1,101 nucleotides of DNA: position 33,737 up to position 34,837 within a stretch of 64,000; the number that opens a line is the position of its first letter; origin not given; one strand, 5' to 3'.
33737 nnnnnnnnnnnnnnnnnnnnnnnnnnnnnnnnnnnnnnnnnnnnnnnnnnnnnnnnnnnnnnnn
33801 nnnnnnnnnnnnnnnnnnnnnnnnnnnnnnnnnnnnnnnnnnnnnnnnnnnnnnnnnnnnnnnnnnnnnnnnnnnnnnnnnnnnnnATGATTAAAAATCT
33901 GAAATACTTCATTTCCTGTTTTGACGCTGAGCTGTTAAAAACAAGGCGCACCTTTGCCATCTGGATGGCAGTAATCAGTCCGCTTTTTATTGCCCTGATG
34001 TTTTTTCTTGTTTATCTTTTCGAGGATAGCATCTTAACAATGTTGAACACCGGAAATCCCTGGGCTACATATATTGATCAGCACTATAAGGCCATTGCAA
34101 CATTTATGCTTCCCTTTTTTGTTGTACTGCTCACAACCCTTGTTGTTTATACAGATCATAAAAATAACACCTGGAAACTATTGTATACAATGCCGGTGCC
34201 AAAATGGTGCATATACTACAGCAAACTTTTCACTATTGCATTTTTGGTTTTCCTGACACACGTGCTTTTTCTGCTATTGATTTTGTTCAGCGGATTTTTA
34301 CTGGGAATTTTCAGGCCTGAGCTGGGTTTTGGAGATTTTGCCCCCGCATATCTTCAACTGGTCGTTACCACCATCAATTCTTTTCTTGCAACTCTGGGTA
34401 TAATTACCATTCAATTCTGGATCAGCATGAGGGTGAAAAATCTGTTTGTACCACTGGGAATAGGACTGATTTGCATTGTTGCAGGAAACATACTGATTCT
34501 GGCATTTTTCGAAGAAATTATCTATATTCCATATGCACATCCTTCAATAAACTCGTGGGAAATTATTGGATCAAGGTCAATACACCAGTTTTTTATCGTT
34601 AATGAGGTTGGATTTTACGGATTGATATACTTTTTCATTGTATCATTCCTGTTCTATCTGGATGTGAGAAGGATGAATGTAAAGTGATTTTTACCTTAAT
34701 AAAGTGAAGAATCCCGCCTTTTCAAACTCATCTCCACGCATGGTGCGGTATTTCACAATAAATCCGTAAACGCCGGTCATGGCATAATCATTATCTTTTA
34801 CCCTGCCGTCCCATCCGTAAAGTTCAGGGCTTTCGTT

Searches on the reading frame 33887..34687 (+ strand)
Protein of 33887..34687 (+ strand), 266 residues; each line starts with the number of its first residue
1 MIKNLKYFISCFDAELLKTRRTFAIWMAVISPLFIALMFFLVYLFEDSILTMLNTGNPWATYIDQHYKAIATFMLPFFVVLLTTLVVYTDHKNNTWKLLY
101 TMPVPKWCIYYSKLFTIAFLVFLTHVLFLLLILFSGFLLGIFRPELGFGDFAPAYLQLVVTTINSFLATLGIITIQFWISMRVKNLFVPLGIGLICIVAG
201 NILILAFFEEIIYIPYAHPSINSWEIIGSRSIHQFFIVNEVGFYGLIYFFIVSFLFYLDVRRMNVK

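Call 62: search_protein_families(library=pfam, proteins=[window:33887-34687:+], max_evalue=0.00001)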
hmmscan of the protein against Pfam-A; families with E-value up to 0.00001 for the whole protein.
window:33887-34687:+ (266 aa): 2 families
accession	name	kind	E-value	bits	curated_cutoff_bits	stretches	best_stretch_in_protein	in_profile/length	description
PF12730.13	ABC2_membrane_4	-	6.4e-17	62.5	27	1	13-200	3-179/179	ABC-2 family transporter protein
PF12679.13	ABC2_membrane_2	-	7.7e-06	25.8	27.2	0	17-184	9-179/283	ABC-2 family transporter protein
